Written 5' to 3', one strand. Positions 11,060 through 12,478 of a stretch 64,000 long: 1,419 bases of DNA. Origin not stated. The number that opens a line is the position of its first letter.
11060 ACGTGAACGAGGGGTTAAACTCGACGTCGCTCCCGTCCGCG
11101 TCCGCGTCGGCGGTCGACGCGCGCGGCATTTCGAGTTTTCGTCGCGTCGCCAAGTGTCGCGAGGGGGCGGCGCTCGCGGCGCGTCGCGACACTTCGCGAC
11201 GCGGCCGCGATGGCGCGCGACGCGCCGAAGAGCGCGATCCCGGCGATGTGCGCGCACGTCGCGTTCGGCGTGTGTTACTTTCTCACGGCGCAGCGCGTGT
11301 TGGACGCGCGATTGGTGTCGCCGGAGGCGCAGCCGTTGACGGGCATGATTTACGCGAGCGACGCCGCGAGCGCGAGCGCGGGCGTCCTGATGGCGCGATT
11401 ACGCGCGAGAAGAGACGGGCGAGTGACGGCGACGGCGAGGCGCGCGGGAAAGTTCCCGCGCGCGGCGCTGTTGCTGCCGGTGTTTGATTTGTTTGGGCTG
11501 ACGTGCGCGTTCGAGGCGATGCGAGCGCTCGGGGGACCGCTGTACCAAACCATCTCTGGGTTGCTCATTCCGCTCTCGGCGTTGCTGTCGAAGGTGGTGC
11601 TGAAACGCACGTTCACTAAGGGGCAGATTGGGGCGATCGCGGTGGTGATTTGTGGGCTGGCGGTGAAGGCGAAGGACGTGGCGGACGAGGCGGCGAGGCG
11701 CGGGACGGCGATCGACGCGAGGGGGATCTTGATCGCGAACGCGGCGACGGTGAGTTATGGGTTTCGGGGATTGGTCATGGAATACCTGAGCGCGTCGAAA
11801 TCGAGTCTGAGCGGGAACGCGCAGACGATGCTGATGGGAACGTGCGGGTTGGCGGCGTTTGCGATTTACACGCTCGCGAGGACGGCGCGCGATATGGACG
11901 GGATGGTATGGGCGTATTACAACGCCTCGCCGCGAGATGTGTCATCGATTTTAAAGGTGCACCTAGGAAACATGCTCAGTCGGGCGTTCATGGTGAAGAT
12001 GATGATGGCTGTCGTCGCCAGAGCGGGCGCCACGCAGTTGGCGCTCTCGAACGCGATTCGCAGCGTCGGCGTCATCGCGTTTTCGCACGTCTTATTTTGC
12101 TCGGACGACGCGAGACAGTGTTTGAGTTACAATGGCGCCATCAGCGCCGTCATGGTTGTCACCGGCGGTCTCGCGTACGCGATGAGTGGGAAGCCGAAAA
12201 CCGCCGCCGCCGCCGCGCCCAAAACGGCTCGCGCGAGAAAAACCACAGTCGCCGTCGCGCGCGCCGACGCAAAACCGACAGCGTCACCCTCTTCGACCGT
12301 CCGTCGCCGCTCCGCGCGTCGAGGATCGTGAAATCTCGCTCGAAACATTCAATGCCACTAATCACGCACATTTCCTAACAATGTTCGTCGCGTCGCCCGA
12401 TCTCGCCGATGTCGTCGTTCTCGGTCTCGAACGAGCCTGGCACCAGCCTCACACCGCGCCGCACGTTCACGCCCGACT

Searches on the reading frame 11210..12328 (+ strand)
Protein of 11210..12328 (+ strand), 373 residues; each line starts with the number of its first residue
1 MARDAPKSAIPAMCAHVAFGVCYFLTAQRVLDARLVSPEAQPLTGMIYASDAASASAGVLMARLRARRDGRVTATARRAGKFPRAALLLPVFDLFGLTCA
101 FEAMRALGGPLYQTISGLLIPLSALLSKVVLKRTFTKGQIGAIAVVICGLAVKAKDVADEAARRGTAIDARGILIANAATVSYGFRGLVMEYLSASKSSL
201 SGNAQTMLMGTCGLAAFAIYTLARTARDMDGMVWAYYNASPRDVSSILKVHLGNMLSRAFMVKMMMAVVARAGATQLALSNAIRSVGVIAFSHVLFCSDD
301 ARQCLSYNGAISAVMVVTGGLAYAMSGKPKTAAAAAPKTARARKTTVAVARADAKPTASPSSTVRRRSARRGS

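Call 38: search_protein_families(library=pfam, proteins=[window:11210-12328:+], max_evalue=0.001)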
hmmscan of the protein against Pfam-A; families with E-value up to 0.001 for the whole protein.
window:11210-12328:+ (373 aa): 2 families
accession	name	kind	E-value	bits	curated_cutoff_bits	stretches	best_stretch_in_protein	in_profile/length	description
PF00892.27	EamA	-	3.4e-06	27.8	28.2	0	82-151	62-131/135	EamA-like transporter family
PF08627.16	CRT-like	-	0.00034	20.1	26.9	0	99-154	84-139/335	CRT-like, chloroquine-resistance transporter-like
